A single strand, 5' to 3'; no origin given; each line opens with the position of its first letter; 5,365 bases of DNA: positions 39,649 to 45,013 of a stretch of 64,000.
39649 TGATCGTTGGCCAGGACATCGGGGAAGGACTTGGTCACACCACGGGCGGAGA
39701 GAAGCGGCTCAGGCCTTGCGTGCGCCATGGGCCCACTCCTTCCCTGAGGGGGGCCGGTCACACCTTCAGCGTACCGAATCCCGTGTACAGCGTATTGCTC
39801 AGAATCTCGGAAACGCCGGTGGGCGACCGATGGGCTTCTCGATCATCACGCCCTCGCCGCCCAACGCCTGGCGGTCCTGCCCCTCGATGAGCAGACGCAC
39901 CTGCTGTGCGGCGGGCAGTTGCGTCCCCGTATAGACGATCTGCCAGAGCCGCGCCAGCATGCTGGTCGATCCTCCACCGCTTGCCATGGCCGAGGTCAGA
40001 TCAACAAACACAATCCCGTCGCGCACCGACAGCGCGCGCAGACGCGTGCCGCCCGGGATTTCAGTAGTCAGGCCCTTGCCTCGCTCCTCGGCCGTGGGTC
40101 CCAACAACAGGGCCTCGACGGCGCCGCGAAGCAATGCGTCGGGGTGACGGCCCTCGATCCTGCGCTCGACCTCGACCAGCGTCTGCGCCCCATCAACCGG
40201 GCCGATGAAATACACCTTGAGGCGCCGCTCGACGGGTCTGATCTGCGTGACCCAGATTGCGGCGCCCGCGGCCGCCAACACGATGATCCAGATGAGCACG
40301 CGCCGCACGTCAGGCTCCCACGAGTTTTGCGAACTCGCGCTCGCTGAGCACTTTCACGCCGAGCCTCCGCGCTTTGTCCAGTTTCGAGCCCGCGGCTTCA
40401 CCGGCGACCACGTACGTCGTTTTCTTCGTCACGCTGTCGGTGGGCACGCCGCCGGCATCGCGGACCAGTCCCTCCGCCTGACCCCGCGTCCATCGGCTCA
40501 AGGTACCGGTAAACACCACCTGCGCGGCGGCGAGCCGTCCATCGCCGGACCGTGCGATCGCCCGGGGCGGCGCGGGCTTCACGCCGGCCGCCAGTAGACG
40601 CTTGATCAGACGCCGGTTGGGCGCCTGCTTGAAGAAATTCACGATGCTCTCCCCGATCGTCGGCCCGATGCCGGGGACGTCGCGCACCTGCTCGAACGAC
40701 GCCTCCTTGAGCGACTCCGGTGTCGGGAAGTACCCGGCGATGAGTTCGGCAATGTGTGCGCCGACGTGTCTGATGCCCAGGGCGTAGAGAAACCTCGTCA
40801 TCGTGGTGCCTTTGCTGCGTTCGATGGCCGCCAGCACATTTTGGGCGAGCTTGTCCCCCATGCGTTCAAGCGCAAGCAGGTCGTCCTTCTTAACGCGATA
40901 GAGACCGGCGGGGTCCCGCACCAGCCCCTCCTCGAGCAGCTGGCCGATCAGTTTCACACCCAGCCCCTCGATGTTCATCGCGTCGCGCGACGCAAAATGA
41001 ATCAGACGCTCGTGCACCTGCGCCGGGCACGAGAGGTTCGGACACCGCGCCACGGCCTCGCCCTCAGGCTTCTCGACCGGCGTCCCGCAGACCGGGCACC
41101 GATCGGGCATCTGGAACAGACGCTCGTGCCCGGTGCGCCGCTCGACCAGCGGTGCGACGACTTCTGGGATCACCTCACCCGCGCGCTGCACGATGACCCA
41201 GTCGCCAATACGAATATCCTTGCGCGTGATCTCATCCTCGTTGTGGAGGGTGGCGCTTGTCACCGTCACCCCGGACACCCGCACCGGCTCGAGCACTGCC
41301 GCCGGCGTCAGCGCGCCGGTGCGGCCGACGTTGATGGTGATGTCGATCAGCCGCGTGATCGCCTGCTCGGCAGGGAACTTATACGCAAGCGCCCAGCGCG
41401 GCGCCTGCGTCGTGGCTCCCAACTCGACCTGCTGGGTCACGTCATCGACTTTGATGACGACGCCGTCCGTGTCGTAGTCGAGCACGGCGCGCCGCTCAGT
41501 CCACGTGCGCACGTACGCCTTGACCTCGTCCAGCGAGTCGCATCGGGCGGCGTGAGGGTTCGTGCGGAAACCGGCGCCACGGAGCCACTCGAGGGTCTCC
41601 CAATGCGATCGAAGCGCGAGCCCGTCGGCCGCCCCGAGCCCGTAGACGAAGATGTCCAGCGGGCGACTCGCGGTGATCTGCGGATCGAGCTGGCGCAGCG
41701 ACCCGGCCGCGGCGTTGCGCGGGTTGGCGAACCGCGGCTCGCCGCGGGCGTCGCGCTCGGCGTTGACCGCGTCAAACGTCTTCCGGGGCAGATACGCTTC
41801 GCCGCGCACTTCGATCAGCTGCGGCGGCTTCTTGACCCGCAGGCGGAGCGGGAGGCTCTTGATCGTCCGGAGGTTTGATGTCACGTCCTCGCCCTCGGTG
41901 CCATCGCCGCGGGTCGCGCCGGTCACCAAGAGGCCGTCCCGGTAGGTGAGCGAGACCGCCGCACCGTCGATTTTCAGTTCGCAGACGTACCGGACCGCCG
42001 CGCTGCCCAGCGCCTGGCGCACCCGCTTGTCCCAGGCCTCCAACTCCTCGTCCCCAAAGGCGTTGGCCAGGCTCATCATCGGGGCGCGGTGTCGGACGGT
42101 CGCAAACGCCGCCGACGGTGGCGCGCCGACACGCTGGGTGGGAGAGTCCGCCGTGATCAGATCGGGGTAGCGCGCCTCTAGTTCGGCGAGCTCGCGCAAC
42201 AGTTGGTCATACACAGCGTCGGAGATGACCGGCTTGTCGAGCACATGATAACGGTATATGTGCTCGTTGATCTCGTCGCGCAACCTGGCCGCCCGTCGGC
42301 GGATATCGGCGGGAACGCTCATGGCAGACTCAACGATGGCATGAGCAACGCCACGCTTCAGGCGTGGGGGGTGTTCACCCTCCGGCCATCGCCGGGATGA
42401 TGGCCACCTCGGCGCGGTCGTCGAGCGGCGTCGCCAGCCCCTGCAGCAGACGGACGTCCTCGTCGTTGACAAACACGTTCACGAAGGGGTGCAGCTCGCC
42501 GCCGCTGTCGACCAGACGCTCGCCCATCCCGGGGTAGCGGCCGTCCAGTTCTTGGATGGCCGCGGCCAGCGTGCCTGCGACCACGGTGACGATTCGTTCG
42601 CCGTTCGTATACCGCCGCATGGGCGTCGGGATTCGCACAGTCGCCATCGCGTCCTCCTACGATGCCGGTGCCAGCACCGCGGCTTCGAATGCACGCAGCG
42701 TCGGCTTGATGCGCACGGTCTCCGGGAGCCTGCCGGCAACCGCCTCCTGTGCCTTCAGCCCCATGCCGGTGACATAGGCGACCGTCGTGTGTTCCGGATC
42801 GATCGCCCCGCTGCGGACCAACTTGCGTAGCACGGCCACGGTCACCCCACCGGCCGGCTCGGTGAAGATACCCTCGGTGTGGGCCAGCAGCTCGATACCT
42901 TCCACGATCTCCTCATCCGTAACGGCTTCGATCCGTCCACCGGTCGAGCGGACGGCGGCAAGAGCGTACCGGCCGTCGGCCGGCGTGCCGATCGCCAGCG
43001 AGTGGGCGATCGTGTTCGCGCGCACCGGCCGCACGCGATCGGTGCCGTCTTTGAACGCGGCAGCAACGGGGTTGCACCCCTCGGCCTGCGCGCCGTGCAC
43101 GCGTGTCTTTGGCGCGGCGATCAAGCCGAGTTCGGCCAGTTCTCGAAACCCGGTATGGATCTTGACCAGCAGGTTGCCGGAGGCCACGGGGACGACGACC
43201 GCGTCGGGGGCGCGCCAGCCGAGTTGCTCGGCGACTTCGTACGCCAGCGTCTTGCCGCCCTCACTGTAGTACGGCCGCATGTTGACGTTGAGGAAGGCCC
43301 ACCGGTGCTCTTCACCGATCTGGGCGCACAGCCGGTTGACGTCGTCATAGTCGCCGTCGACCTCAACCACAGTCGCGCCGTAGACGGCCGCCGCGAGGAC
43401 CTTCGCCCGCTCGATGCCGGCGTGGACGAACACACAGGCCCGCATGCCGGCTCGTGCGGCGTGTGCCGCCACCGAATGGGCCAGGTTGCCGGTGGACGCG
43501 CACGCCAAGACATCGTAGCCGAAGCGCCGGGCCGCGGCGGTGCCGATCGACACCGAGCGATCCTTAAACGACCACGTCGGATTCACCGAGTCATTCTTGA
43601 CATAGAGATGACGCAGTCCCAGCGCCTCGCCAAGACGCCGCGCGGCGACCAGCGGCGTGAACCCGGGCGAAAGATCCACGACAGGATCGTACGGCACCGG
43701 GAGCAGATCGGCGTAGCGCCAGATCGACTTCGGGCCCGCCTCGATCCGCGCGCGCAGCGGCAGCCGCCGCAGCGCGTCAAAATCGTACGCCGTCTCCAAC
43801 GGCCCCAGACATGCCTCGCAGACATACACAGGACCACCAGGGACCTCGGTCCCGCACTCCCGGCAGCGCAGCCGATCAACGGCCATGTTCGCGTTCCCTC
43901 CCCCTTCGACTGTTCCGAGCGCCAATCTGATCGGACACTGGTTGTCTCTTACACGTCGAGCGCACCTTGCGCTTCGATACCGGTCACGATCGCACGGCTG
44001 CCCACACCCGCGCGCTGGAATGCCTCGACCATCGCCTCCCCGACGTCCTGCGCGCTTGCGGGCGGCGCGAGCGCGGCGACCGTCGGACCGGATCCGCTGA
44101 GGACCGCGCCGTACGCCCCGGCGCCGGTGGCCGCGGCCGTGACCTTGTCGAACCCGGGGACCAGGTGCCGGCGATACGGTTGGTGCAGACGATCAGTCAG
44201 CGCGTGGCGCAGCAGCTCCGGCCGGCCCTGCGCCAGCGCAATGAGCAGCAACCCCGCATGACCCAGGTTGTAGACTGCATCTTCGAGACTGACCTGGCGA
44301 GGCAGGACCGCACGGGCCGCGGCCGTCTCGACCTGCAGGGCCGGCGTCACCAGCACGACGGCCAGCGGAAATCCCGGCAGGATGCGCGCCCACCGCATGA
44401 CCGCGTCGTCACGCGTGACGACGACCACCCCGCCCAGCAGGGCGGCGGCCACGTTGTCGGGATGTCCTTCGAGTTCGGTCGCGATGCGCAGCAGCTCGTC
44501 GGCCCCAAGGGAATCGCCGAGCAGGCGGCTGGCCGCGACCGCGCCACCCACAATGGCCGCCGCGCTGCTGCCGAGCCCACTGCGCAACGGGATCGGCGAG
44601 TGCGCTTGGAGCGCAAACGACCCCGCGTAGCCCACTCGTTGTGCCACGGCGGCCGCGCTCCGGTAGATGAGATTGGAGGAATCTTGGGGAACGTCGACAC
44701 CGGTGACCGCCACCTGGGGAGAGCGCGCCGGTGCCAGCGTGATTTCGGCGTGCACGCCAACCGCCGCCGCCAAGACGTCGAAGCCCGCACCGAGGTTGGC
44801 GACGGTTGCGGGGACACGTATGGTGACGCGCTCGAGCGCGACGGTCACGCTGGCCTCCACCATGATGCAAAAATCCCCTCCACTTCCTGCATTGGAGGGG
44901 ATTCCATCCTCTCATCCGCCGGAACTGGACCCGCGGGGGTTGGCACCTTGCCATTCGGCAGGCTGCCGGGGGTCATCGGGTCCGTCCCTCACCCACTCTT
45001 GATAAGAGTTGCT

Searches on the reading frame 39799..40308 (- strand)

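Call 91: search_protein_families(library=pfam, proteins=[window:39799-40308:-], max_evalue=0.001)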
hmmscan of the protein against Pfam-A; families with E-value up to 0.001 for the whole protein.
window:39799-40308:- (169 aa): 1 family
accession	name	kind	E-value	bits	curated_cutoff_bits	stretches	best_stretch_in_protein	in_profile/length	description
PF10646.14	Germane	-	4.2e-21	76.1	23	1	31-145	1-115/117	Sporulation and spore germination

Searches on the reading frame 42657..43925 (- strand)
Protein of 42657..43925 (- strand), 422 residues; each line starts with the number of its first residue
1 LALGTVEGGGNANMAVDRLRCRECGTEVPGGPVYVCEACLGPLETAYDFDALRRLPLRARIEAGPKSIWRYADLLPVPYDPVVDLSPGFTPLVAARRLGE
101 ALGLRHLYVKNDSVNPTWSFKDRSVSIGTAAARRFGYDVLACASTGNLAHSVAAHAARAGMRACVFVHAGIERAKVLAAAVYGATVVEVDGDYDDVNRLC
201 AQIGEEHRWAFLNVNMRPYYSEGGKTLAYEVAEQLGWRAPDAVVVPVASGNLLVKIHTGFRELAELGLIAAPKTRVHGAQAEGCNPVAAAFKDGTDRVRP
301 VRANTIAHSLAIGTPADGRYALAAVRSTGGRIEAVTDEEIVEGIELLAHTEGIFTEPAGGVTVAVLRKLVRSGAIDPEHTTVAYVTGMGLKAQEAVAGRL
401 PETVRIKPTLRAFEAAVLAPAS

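Call 91: search_protein_families(library=pfam, proteins=[window:42657-43925:-], max_evalue=0.001)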
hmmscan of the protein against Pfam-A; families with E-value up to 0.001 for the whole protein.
window:42657-43925:- (422 aa): 2 families
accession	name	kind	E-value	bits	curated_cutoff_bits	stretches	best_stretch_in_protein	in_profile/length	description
PF00291.31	PALP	-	5.9e-75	252.8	35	1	85-387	3-295/295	Pyridoxal-phosphate dependent enzyme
PF05810.19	NinF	-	0.0002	21.7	27.5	1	20-44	1-25/25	NinF protein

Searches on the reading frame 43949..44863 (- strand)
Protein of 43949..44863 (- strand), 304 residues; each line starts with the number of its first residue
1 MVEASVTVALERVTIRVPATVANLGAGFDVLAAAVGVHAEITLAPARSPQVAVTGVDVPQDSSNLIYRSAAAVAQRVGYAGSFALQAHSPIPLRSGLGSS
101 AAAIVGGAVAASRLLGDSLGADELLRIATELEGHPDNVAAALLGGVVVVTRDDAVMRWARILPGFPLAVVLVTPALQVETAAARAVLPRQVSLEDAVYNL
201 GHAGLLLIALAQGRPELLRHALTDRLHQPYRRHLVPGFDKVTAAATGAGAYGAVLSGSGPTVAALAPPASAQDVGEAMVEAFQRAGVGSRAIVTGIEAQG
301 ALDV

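Call 91: search_protein_families(library=pfam, proteins=[window:43949-44863:-], max_evalue=0.001)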
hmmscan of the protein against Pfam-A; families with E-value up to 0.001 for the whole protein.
window:43949-44863:- (304 aa): 2 families
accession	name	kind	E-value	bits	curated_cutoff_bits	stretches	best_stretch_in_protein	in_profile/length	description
PF00288.32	GHMP_kinases_N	-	3.9e-17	62.7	22.3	1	64-145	1-87/87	GHMP kinases N terminal domain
PF08544.19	GHMP_kinases_C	-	2.2e-12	47.6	21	1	207-282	2-83/85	GHMP kinases C terminal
